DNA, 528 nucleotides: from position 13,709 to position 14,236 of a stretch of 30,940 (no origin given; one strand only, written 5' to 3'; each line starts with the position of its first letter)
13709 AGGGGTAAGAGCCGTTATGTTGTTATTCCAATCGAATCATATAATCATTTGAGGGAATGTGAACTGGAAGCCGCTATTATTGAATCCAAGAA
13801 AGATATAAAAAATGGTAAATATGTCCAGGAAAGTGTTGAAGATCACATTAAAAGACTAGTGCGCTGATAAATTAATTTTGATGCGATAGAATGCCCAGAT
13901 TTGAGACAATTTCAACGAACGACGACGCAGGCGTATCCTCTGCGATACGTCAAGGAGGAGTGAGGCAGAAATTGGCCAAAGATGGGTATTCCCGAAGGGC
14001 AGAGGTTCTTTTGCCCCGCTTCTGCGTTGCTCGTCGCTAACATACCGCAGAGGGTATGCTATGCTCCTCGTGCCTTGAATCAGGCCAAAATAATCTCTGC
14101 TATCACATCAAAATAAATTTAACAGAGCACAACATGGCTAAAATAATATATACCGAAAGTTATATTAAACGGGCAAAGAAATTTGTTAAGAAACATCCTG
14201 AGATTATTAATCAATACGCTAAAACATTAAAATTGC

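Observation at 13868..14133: Phd/YefM antitoxin and RelE-type toxin are split by a GC-rich structured insertion, and an XRE regulator follows the toxin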

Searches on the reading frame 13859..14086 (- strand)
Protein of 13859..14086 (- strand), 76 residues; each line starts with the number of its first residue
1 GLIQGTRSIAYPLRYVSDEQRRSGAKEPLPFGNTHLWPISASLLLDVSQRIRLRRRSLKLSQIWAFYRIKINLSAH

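Call 54: find_homologous_proteins(query=A2, max_evalue=10)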
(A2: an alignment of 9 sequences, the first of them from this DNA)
Query A2 (9 sequences) (76 aa, profile of the alignment): 19 proteins with E <= 10 among 8000 candidates.
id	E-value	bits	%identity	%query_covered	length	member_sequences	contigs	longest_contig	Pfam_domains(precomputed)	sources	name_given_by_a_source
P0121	4.3e-15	73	65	71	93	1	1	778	-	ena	-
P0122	2.5e-14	71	59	61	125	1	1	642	-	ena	-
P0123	3.3e-11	61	59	63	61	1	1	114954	-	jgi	jgi:hypothetical protein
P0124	3.6e-11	61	56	54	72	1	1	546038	-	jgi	-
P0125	1.1e-7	49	39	78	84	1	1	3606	-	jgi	jgi:hypothetical protein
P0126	2.0e-7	49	55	43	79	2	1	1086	-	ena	-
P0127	2.3e-7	48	34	84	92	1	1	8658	-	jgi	-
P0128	3.1e-7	48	55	50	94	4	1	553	-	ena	-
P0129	5.6e-6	44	45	50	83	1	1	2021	-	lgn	-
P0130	1.1e-5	43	40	66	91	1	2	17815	-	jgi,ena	jgi:hypothetical protein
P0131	3.3e-5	41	49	46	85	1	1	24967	-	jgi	jgi:hypothetical protein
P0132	1.2e-3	37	54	46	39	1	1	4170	-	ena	-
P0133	7.7e-3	34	63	36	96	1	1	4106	-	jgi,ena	-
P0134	8.9e-3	34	56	45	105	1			-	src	-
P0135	1.8e-2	33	37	83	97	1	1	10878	-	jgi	-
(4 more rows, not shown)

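Call 55: find_encoding_contigs(protein=P0123, flank=4000, max_places=3)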
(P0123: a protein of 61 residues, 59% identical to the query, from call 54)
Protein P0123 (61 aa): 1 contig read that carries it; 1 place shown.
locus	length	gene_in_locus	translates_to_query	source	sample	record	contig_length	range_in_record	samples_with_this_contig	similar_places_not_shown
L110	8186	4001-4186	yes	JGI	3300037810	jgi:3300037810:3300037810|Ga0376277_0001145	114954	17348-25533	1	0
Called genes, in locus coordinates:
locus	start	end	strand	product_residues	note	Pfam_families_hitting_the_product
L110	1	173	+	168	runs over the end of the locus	PF00333:Ribosomal_S5, PF03719:Ribosomal_S5_C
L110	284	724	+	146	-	PF00828:Ribosomal_L27A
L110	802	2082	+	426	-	PF00344:SecY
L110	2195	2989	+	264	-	PF00406:ADK, PF13207:AAA_17 (weak)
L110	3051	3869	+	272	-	PF00557:Peptidase_M24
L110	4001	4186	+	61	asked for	-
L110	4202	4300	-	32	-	-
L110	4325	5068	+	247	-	PF13641:Glyco_tranf_2_3 (weak), PF00535:Glycos_transf_2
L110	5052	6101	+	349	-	PF01087:GalP_UDP_transf, PF16268:DUF4921, PF01230:HIT (faint), PF02744:GalP_UDP_tr_C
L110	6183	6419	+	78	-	-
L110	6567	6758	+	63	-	-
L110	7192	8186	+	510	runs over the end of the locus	-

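Call 56: find_encoding_contigs(protein=P0124, flank=4000, max_places=3)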
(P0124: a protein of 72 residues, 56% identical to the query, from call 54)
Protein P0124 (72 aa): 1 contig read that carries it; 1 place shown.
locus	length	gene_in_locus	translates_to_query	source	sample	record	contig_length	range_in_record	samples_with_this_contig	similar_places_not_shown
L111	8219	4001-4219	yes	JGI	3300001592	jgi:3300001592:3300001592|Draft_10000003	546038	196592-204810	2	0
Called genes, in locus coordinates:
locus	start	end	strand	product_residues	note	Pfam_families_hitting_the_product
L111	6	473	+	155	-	PF00155:Aminotran_1_2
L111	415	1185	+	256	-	-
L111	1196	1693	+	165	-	-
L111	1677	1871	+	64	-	PF04024:PspC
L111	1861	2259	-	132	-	-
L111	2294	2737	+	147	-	PF02569:Pantoate_ligase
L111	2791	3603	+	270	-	PF03447:NAD_binding_3, PF01958:Asp_DH_C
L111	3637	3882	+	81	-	-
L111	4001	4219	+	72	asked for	-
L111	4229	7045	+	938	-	PF00005:ABC_tran (faint), PF02463:SMC_N (faint), PF13191:AAA_16 (faint), PF13555:AAA_29 (faint), PF20703:nSTAND1 (faint), PF17760:UvrA_inter, PF17755:UvrA_DNA-bind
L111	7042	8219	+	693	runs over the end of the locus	-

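Call 57: find_encoding_contigs(protein=P0130, flank=4000, max_places=3)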
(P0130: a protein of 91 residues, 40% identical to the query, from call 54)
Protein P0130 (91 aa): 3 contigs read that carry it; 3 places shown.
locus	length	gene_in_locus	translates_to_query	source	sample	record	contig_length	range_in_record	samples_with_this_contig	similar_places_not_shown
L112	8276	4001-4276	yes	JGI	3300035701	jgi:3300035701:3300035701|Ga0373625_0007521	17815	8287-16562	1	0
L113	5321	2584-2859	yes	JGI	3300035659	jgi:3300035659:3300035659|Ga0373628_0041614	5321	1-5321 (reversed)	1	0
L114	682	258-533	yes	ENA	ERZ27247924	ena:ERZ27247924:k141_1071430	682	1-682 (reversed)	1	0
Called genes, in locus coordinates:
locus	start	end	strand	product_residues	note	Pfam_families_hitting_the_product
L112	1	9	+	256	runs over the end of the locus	PF13485:Peptidase_MA_2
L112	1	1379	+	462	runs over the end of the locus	PF01225:Mur_ligase, PF08245:Mur_ligase_M, PF02875:Mur_ligase_C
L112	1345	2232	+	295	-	PF01565:FAD_binding_4, PF02873:MurB_C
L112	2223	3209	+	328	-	PF01820:Dala_Dala_lig_N (weak), PF08443:RimK (faint), PF01820:Dala_Dala_lig_N, PF02655:ATP-grasp_3, PF02222:ATP-grasp (weak), PF02786:CPSase_L_D2, PF07478:Dala_Dala_lig_C, PF13535:ATP-grasp_4 (weak)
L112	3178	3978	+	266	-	-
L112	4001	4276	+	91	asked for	-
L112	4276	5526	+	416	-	PF02491:SHS2_FTSA, PF06723:MreB_Mbl (faint), PF14450:FtsA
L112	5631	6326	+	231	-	PF01168:Ala_racemase_N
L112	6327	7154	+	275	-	PF03446:NAD_binding_2, PF03807:F420_oxidored, PF14748:P5CR_dimer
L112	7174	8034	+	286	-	PF01048:PNP_UDP_1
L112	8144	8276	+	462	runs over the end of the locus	?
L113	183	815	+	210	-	PF01565:FAD_binding_4, PF02873:MurB_C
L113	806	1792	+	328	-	PF01820:Dala_Dala_lig_N (weak), PF08443:RimK (faint), PF01820:Dala_Dala_lig_N, PF02655:ATP-grasp_3, PF02222:ATP-grasp (weak), PF02786:CPSase_L_D2, PF07478:Dala_Dala_lig_C, PF13535:ATP-grasp_4 (weak)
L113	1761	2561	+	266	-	-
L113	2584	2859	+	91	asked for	-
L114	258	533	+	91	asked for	-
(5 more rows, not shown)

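Call 58: find_encoding_contigs(protein=P0131, flank=4000, max_places=3)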
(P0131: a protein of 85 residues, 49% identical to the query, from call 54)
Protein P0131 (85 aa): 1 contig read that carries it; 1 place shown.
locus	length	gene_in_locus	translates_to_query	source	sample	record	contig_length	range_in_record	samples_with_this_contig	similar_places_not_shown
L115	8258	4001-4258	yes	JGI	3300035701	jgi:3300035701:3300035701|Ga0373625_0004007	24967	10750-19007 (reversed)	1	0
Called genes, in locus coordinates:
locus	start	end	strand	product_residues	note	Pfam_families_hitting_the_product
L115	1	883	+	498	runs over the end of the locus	PF00089:Trypsin, PF13365:Trypsin_2, PF00595:PDZ, PF04495:GRASP55_65 (faint), PF13180:PDZ_2, PF00595:PDZ, PF13180:PDZ_2, PF17820:PDZ_6, +1 more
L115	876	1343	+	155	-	PF21982:RecX_HTH1, PF02631:RecX_HTH2, PF21981:RecX_HTH3 (weak)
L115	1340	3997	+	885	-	PF01411:tRNA-synt_2c, PF07973:tRNA_SAD, PF02272:DHHA1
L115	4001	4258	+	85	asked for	-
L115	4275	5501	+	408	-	PF00815:Histidinol_dh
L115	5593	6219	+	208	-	PF00475:IGPD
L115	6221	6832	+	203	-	PF00117:GATase, PF07685:GATase_3 (weak), PF01174:SNO (faint), PF07722:Peptidase_C26 (faint)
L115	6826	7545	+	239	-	PF00977:His_biosynth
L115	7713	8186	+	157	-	PF01471:PG_binding_1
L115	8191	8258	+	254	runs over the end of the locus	PF00977:His_biosynth, PF01207:Dus (faint), PF03060:NMO (faint)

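Call 78: find_encoding_contigs(protein=P0127, flank=2500, max_places=2)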
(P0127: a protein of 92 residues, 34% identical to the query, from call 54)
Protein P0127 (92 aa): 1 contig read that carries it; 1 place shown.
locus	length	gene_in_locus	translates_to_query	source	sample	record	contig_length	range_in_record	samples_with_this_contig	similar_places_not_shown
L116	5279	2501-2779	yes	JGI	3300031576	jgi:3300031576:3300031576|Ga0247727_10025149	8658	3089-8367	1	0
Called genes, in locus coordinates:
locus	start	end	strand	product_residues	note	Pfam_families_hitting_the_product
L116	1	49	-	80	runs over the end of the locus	-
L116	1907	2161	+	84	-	PF01541:GIY-YIG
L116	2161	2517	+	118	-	-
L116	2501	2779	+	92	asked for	-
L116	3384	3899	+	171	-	PF00961:LAGLIDADG_1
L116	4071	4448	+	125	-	-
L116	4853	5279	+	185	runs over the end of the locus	PF00961:LAGLIDADG_1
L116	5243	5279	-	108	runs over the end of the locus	?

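Call 79: find_encoding_contigs(protein=P0135, flank=2500, max_places=2)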
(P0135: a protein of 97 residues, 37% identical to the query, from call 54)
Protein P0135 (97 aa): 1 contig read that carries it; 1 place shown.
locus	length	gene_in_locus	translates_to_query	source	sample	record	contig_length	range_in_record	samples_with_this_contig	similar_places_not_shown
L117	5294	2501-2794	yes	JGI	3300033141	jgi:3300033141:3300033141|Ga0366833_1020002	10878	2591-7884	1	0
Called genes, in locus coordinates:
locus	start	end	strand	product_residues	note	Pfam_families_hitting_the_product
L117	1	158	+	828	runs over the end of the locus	PF07517:SecA_DEAD, PF01043:SecA_PP_bind, PF21090:P-loop_SecA, PF07516:SecA_SW, PF02810:SEC-C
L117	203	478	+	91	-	PF01035:DNA_binding_1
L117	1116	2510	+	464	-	PF21760:SecD_1st, PF22599:SecDF_P1_head, PF03176:MMPL, PF02355:SecD_SecF_C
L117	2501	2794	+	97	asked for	-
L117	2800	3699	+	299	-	PF07549:Sec_GG, PF02355:SecD_SecF_C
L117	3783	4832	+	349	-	PF04545:Sigma70_r4, PF05066:HARE-HTH (faint)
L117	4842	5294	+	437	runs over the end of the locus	PF26449:DUF8128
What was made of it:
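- On Integron attC site: Relatives lie in dcw, sec, ribosomal-protein and his operons (calls 55-58, 79).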

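Call 80: find_encoding_contigs(protein=P0125, flank=2500, max_places=2)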
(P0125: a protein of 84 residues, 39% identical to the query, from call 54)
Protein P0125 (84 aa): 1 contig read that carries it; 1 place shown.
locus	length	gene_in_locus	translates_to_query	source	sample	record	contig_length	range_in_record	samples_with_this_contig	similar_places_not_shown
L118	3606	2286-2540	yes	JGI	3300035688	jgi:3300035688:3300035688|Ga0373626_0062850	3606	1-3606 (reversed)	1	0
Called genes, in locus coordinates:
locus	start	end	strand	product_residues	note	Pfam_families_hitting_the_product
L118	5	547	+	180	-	PF01565:FAD_binding_4 (weak), PF02873:MurB_C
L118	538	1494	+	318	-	PF01820:Dala_Dala_lig_N, PF02222:ATP-grasp (weak), PF02655:ATP-grasp_3, PF02786:CPSase_L_D2, PF08443:RimK (weak), PF07478:Dala_Dala_lig_C, PF13535:ATP-grasp_4 (weak)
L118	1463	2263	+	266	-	-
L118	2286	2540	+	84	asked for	-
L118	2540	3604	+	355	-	?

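Call 81: find_encoding_contigs(protein=P0133, flank=2500, max_places=2)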
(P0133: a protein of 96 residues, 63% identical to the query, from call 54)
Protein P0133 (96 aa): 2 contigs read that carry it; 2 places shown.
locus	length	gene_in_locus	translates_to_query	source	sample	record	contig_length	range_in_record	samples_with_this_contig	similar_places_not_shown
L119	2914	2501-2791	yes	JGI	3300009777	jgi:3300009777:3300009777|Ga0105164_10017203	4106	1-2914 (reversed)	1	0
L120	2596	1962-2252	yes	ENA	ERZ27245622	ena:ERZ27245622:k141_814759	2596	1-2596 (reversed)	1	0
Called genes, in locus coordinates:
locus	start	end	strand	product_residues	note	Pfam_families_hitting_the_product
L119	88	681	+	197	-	PF13374:TPR_10 (faint), PF24885:TPR_NPHP3, PF13424:TPR_12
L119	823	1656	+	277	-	PF13646:HEAT_2 (faint)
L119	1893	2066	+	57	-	PF12728:HTH_17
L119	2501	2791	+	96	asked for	-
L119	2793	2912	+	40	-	?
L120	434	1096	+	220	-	PF01582:TIR, PF13676:TIR_2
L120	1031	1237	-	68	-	-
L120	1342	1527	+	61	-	PF12728:HTH_17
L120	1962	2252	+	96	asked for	-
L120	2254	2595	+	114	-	?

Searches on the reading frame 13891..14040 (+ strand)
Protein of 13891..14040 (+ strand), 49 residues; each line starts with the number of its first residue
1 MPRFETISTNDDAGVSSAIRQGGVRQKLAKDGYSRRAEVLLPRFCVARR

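Call 13: search_protein_families(library=pfam, proteins=[window:13891-14040:+], max_evalue=0.1)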
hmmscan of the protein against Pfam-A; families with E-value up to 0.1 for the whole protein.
window:13891-14040:+ (49 aa): 0 families

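Call 33: find_homologous_proteins(query=window:13891-14040:+, max_evalue=1)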
Query window:13891-14040:+: no candidate shares three 5-residue words with the query. No homologue found.
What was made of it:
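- Tried and rejected: Protein search with the 49-aa ORF inside the insert: no candidate (call 33).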

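Call 60: search_protein_representatives(protein=window:13891-14040:+)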
Query: 49 residues. Proteins with E-value up to 0.001 (for the whole library): 5; up to 1e-10: 0; up to 1e-30: 0. The best 5 are listed.
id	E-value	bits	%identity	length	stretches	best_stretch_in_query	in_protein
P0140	5.9e-10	54.1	47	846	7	18-35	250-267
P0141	1.4e-06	43.7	45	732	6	18-37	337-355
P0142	2.2e-05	40.0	66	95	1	1-38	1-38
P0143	1.2e-04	37.8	43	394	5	19-35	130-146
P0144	2.3e-04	36.9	47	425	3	18-34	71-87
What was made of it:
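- Tried and rejected: The HMMER search of 1.84 billion representatives gave only one plausible spurious ORF and some repetitive proteins (call 60).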
